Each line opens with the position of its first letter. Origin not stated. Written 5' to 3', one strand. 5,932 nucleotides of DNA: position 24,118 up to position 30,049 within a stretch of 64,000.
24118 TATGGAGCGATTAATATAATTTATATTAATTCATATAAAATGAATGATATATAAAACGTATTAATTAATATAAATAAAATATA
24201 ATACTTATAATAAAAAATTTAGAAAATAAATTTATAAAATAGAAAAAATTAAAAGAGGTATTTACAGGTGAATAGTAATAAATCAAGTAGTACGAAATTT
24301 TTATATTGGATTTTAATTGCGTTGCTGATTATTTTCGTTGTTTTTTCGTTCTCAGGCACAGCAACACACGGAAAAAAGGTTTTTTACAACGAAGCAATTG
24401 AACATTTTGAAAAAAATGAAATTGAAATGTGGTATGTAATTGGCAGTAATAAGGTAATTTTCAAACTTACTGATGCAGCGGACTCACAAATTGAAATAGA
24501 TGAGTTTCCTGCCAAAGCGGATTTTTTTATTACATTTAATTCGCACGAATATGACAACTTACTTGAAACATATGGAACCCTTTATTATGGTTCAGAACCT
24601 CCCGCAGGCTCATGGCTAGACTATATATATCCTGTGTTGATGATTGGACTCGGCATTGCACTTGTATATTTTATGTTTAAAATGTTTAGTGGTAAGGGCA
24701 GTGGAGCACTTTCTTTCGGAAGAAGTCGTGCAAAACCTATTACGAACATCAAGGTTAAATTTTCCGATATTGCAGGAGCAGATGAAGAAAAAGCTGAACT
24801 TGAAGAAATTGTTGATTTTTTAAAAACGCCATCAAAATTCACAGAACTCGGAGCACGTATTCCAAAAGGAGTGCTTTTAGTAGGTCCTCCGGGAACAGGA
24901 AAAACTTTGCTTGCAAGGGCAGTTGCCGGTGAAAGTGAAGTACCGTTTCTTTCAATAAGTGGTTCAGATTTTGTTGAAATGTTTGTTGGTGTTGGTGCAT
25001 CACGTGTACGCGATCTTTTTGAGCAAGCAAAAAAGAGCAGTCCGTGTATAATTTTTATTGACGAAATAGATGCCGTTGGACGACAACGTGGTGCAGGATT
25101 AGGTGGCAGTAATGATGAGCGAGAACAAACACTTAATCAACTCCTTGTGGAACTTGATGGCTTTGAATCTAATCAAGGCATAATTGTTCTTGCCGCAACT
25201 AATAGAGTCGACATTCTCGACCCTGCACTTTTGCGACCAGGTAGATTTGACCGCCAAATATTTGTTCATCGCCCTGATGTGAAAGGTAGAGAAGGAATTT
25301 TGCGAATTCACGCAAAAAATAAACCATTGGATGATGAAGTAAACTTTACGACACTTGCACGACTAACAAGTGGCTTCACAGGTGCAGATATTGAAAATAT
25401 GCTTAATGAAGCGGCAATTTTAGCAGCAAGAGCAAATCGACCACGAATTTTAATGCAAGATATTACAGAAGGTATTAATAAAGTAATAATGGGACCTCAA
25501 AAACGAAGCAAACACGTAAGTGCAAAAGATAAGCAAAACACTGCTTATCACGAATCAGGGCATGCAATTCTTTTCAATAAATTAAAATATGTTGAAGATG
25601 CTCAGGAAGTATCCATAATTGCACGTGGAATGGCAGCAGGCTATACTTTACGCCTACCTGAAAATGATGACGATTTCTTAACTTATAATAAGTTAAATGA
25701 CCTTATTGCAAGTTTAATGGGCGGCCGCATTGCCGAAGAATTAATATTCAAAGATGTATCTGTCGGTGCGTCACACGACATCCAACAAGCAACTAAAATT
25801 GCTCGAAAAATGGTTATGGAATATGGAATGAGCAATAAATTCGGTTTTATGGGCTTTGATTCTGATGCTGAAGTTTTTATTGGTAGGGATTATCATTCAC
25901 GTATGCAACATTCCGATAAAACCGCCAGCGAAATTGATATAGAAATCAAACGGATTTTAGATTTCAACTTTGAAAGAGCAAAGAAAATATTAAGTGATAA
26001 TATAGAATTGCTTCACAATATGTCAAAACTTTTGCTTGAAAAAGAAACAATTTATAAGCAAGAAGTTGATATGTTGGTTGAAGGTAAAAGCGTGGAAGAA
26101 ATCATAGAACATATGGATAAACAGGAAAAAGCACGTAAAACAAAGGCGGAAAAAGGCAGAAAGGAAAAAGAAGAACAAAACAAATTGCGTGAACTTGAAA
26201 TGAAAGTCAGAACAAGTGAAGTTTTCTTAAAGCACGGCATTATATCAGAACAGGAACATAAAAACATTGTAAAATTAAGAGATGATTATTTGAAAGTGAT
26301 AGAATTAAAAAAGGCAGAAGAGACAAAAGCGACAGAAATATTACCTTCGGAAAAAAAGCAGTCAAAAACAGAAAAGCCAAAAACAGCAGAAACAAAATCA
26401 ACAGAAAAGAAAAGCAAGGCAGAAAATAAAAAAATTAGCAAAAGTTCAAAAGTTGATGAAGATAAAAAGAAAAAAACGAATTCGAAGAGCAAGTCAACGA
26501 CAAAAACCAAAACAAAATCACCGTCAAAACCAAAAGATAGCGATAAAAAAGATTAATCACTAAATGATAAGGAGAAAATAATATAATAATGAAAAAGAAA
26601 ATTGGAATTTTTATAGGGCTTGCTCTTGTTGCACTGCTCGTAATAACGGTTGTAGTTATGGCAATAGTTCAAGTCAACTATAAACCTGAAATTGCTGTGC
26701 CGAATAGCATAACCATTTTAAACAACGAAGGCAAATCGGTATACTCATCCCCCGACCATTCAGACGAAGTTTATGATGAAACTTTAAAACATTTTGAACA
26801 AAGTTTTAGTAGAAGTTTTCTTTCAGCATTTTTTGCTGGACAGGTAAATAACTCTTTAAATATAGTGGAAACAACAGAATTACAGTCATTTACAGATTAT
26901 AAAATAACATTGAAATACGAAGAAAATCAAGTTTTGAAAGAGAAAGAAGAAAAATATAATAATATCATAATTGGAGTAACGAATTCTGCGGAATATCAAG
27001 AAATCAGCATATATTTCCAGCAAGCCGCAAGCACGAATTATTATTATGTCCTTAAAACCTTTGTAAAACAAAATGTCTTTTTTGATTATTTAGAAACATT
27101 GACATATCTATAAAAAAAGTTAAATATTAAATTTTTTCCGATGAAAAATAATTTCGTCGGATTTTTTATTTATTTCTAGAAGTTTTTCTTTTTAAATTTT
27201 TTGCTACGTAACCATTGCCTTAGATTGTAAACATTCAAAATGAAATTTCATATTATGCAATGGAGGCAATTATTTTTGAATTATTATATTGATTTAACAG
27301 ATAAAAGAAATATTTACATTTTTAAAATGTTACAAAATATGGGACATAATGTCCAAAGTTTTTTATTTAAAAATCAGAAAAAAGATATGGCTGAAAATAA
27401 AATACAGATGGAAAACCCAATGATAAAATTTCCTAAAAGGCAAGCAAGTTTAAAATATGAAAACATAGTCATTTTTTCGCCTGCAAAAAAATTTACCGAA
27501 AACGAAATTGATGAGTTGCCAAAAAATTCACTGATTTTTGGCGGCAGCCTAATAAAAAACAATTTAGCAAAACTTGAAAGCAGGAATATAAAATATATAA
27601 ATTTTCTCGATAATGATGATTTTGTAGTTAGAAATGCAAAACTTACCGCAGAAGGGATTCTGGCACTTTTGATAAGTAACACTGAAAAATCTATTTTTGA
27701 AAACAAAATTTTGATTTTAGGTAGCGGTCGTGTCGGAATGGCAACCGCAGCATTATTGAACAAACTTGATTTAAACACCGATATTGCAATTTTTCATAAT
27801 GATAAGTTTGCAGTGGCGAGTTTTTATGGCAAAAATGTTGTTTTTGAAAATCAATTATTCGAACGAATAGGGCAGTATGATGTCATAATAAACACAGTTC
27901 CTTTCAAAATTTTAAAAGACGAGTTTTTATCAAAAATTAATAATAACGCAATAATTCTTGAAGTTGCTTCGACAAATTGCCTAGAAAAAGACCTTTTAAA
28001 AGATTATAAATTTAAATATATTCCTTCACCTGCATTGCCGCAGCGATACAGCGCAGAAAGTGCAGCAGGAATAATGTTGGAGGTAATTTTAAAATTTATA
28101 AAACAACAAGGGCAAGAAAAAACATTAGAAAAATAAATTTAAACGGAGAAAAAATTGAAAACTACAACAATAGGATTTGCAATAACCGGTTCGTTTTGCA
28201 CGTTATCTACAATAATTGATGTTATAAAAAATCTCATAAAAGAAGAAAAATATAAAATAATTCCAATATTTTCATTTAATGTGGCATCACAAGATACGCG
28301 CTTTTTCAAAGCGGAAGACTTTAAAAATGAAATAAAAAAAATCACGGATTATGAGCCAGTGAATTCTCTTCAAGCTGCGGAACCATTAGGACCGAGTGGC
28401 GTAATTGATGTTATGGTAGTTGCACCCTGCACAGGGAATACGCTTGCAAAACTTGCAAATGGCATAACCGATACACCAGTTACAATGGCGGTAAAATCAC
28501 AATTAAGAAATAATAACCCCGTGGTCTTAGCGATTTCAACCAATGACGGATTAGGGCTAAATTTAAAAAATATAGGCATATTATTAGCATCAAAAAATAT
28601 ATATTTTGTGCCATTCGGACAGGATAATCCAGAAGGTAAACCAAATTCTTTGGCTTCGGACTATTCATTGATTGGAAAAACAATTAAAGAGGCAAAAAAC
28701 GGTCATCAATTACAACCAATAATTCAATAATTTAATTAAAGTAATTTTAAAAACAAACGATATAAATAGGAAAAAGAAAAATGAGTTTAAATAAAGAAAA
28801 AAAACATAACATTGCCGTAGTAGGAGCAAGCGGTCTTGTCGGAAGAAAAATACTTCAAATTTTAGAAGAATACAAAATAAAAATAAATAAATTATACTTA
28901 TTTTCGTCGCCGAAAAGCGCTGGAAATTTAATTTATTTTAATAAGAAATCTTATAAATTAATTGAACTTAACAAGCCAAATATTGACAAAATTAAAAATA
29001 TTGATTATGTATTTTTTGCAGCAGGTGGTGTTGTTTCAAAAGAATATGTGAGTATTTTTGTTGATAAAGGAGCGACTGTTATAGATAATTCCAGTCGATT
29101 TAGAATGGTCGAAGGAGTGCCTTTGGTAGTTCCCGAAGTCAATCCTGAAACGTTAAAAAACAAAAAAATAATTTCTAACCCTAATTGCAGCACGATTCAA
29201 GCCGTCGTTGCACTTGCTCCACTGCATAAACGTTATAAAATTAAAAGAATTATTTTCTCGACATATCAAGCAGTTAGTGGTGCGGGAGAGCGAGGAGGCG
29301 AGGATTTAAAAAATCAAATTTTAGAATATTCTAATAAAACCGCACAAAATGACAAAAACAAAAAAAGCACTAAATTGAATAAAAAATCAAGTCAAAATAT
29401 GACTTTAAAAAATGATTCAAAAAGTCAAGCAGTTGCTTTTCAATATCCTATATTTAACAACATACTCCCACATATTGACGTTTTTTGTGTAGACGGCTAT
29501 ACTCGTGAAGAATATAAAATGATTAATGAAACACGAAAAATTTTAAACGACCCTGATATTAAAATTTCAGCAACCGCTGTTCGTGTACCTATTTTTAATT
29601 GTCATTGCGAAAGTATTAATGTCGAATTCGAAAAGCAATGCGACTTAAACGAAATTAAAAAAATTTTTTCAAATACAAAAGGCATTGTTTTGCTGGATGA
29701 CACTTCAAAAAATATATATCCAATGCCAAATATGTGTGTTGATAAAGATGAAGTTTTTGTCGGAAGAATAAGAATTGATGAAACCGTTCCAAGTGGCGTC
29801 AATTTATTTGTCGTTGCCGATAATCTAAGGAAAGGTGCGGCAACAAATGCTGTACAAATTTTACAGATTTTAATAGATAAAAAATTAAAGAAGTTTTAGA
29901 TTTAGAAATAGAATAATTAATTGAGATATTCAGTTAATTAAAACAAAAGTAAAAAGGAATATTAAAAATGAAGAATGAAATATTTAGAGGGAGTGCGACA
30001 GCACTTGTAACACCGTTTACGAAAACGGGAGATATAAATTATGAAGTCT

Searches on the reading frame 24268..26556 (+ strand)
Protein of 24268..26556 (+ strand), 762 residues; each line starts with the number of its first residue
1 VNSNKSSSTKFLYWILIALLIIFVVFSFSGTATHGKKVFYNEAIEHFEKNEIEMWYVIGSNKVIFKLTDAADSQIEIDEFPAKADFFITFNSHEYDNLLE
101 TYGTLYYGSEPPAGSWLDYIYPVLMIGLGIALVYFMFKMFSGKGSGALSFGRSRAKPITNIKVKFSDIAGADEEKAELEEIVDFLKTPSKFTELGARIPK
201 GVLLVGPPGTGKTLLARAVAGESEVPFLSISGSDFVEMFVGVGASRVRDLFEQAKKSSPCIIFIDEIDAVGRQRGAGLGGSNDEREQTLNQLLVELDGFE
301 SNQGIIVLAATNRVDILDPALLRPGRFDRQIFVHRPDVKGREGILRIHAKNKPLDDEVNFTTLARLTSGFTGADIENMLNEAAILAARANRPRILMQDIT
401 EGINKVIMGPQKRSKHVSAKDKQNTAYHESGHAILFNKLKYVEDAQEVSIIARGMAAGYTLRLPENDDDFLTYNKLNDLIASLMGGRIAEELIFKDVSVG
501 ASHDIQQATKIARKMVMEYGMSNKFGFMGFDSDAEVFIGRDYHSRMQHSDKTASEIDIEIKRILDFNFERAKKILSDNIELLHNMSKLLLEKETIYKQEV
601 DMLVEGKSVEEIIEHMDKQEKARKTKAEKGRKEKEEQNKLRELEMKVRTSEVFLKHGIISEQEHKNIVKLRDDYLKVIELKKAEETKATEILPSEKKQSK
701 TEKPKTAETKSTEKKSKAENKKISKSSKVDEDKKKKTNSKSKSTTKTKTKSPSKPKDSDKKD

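Call 45: search_protein_families(library=pfam, proteins=[window:24268-26556:+], max_evalue=0.001)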
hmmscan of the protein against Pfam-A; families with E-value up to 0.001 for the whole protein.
window:24268-26556:+ (762 aa): 7 families
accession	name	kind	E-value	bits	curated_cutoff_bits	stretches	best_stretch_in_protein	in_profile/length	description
PF01434.24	Peptidase_M41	-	1.2e-58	198.6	29.9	1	417-601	3-189/191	Peptidase family M41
PF00004.35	AAA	-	2e-47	161.4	21.2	1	202-334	1-130/131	ATPase family associated with various cellular activities (AAA)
PF17862.7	AAA_lid_3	-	1.2e-12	47.5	27.2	1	358-400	2-44/45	AAA+ lid domain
PF07728.20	AAA_5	-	1.4e-05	25.6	22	1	201-321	1-135/139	AAA domain (dynein-related subfamily)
PF13191.12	AAA_16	-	4.4e-05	24.5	32.6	0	199-220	24-45/167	AAA ATPase domain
PF06068.19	TIP49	-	0.00041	20.1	23.8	1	200-236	51-89/347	TIP49 P-loop domain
PF13401.12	AAA_22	-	0.00049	20.9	27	0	202-228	8-37/130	AAA domain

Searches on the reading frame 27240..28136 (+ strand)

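Call 45: search_protein_families(library=pfam, proteins=[window:27240-28136:+], max_evalue=0.001)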
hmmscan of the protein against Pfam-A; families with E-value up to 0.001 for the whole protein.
window:27240-28136:+ (298 aa): 3 families
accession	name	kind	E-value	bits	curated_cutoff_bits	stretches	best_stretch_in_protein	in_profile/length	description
PF16924.11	DpaA_N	-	9.2e-06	26.2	29.2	1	21-122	8-115/116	Dipicolinate synthase subunit A N-terminal domain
PF02826.25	2-Hacid_dh_C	-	5.5e-05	23.1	25.1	1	149-253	31-137/178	D-isomer specific 2-hydroxyacid dehydrogenase, NAD binding domain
PF06690.17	HcgC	-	0.00046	20.3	31.4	0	149-247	38-132/248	FeGP cofactor biosynthesis protein, methyltransferase HcgC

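Call 55: search_protein_families(library=ncbifam, proteins=[window:27240-28136:+], max_evalue=0.00001)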
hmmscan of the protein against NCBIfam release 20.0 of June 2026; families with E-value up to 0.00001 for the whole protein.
window:27240-28136:+ (298 aa): 2 families
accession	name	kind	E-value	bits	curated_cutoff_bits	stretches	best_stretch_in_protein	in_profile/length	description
NF006162.0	PRK08306.1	equivalog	1.2e-38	133.2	261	1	21-294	13-295/297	dipicolinate synthase subunit DpsA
TIGR02853.1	spore_dpaA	equivalog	4.7e-26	91.7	319.65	1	64-287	60-285/287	dipicolinic acid synthetase subunit A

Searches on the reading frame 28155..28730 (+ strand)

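Call 45: search_protein_families(library=pfam, proteins=[window:28155-28730:+], max_evalue=0.001)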
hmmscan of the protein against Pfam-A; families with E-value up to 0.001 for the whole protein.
window:28155-28730:+ (191 aa): 1 family
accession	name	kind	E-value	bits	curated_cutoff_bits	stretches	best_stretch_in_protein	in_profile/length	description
PF02441.25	Flavoprotein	-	1.5e-28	99.9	22.7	1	5-166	2-145/162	Flavoprotein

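Call 55: search_protein_families(library=ncbifam, proteins=[window:28155-28730:+], max_evalue=0.00001)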
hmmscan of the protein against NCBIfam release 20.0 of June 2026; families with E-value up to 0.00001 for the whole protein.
window:28155-28730:+ (191 aa): 7 families
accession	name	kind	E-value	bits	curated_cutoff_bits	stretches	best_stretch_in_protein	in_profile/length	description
NF006161.0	PRK08305.1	equivalog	1.1e-84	283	156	1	1-190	3-191/196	dipicolinate synthase subunit B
TIGR02852.1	spore_dpaB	equivalog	2.4e-74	248.8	229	1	5-190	2-186/187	dipicolinate synthase subunit B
TIGR02699.1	archaeo_AfpA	hypoth_equivalog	7.7e-11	41.8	192.45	1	6-125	2-120/174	archaeoflavoprotein AfpA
TIGR00521.1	coaBC_dfp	equivalog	8.5e-08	31.6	219.7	1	49-133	43-126/392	bifunctional phosphopantothenoylcysteine decarboxylase/phosphopantothenate--cysteine ligase CoaBC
TIGR02700.1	flavo_MJ0208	hypoth_equivalog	1.4e-07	31.1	251.35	1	6-123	2-125/234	dihydromethanopterin reductase (acceptor)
NF004685.0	PRK06029.1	subfamily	5.4e-07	29.9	188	1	19-127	19-122/187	UbiX family flavin prenyltransferase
NF041206.1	VdcB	exception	2.5e-06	27.2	290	1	22-127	17-120/184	non-oxidative hydroxyarylic acid decarboxylases subunit B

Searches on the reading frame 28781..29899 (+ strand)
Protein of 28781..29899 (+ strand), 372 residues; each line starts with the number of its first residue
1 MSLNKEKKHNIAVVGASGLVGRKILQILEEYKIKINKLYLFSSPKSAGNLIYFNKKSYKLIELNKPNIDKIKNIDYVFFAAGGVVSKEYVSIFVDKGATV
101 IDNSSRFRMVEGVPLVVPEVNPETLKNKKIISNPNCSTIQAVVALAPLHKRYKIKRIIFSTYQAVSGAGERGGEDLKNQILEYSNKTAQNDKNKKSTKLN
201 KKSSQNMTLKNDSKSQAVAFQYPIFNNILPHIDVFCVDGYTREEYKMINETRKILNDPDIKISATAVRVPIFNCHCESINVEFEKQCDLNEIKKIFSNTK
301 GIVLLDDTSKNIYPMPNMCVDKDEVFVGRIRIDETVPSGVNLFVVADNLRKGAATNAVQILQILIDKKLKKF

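Call 45: search_protein_families(library=pfam, proteins=[window:28781-29899:+], max_evalue=0.001)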
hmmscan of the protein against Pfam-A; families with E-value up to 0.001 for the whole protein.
window:28781-29899:+ (372 aa): 3 families
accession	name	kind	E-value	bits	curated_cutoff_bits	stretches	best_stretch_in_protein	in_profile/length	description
PF02774.23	Semialdhyde_dhC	-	2.4e-49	168.4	26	1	145-351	1-184/184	Semialdehyde dehydrogenase, dimerisation domain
PF01118.30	Semialdhyde_dh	-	8.8e-34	117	26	1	10-127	1-120/121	Semialdehyde dehydrogenase, NAD binding domain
PF02800.25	Gp_dh_C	-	1.2e-05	25.3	24.4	1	252-300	62-110/158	Glyceraldehyde 3-phosphate dehydrogenase, C-terminal domain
